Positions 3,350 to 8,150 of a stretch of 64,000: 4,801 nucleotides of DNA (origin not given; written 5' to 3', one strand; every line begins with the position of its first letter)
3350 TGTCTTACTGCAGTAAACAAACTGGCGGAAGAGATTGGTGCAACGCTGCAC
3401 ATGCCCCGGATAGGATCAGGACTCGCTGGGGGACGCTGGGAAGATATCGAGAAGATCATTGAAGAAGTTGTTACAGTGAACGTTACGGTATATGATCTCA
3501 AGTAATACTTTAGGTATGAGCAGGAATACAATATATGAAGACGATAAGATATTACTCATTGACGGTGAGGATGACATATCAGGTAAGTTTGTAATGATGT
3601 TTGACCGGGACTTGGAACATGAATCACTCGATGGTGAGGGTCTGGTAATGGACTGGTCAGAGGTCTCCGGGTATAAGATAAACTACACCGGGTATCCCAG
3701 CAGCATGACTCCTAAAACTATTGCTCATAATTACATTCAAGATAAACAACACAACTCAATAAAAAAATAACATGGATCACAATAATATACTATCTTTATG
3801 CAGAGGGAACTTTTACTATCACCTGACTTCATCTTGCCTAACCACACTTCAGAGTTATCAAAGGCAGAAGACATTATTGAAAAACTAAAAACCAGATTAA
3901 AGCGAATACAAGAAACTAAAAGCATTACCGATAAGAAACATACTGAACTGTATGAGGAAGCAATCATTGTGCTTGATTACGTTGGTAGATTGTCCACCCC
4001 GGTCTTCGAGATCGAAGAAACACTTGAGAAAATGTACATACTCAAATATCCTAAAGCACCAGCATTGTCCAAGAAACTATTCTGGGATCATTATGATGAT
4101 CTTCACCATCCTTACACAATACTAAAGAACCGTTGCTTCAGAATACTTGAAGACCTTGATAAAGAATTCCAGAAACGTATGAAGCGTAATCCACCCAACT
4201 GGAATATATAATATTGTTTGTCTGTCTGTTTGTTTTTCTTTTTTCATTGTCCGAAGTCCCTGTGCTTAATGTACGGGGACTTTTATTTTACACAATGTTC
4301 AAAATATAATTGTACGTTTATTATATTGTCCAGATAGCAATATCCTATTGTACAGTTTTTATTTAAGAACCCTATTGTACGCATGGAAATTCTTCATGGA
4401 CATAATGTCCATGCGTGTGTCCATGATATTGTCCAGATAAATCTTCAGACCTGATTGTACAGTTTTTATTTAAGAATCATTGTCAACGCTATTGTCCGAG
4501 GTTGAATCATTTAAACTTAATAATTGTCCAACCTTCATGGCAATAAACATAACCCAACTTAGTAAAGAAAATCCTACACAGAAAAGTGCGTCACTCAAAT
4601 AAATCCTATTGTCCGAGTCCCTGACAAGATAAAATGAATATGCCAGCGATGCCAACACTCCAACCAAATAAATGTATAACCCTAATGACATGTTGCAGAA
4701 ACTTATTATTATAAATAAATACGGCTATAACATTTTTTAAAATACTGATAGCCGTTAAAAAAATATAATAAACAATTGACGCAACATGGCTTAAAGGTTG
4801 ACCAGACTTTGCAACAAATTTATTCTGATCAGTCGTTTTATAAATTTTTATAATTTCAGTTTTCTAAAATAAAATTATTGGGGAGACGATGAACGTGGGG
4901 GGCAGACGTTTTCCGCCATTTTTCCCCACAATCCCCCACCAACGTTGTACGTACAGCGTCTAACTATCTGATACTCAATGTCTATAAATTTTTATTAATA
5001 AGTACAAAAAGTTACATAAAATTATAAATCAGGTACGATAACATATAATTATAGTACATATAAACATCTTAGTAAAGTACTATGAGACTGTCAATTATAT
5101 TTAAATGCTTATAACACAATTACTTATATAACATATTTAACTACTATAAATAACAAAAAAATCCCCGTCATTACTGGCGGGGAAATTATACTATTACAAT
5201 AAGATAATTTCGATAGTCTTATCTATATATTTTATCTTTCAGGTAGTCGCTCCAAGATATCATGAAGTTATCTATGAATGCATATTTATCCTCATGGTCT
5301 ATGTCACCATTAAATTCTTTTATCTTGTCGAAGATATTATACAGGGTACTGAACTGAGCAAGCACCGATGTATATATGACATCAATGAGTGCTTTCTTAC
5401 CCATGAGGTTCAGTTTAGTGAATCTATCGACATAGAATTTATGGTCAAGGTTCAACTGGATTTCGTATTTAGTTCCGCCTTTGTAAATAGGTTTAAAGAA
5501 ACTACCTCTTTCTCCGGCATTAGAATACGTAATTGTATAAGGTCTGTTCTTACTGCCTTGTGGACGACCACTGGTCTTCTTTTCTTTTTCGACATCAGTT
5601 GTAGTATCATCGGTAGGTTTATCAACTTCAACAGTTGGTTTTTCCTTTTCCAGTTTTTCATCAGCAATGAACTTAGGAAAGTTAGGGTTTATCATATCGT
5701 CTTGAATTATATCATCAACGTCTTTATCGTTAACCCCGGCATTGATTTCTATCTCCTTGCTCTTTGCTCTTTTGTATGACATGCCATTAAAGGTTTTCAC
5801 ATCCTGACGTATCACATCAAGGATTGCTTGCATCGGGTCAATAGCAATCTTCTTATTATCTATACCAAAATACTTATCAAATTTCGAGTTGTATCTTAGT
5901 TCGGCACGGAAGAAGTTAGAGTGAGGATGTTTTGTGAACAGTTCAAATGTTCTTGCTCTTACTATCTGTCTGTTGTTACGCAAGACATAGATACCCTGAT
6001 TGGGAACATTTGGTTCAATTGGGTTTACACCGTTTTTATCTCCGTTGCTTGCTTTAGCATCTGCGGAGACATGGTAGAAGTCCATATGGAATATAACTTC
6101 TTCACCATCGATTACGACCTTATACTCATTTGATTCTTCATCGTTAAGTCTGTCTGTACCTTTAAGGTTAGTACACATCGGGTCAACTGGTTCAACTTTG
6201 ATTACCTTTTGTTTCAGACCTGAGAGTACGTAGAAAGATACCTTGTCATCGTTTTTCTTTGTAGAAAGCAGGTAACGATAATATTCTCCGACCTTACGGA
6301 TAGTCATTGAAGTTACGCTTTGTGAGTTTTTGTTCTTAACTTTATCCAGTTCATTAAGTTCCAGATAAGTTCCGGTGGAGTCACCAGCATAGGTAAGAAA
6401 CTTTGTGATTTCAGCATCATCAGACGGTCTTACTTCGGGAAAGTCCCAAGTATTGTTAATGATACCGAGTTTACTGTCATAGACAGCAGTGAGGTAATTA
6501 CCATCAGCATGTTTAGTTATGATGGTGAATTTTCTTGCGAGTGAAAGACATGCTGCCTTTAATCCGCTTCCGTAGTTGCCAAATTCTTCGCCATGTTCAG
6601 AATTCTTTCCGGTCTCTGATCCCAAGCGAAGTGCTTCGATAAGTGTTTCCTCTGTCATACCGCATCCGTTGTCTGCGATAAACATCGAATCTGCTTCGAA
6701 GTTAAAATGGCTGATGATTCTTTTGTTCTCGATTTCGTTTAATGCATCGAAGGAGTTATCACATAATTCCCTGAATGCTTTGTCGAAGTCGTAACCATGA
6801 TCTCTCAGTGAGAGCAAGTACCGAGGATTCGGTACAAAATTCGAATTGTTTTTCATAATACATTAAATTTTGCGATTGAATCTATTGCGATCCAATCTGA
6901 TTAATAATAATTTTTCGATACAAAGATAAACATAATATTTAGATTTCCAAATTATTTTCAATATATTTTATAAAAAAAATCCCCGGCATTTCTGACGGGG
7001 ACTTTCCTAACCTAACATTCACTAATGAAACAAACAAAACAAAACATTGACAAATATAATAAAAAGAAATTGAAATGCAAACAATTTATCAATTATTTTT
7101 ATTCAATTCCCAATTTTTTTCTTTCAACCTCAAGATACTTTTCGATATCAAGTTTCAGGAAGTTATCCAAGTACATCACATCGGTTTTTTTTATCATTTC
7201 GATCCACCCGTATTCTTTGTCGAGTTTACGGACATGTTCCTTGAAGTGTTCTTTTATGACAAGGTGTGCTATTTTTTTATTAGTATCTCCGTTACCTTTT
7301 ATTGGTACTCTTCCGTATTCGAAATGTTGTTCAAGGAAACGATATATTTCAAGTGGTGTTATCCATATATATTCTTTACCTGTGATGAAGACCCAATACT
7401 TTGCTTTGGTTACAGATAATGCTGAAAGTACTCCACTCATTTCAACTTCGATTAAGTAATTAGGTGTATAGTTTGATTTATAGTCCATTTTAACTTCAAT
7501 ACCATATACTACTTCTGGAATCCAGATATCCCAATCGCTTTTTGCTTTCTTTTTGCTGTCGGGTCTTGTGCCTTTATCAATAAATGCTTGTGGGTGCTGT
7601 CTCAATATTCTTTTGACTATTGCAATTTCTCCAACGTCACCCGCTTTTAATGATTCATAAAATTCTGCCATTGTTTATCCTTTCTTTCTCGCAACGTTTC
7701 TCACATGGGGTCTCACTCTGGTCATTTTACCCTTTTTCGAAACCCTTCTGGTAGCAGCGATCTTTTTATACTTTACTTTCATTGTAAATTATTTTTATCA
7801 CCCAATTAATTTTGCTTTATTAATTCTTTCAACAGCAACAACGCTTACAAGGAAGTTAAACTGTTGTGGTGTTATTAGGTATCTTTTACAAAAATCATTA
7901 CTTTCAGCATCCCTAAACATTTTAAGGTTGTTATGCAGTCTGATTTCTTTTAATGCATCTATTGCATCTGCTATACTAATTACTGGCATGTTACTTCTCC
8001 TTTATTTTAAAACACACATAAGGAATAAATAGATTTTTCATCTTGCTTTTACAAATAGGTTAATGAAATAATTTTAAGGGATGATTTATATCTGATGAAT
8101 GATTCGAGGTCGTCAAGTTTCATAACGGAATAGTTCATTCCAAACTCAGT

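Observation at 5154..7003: Stand-alone GHKL ATPase with AT-hook, insulated by its own terminators next to the iteron region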

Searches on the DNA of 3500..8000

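Call 31: search_rna_families(source=window, start=3500, end=8000, threshold=evalue, max_evalue=0.1)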
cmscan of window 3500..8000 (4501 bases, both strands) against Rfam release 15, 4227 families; matches with E-value up to 0.1: 0.
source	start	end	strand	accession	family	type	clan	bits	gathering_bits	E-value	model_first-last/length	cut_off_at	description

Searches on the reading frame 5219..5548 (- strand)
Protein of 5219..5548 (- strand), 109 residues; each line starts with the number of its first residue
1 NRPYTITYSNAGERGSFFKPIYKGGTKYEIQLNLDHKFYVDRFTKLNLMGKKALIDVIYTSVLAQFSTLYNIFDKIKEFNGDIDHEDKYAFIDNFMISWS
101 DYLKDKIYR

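Call 85: predict_structure(alignment_id=A3)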
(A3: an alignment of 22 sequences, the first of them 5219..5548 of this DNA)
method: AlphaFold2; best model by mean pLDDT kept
length: 109 residues; sequences in the alignment: 22
mean_pLDDT: 86.9   pTM: 0.75
mean pLDDT of the five models: 86.9, 87.0, 86.9, 84.6, 82.0
residues with pLDDT >= 90: 51; 70-90: 54; 50-70: 4; < 50: 0
segments of 3 or more residues with pLDDT < 50: none
pLDDT, mean of each block of 10 residues (from residue 1): 86 95 86 97 96 93 82 72 79 87 82
secondary structure, 60 per line:
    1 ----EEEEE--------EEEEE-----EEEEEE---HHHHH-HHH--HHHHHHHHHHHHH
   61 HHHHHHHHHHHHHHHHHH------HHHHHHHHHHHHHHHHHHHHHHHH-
elements in order: E5-9 E18-22 E28-33 H37-41 H48-78 H85-108
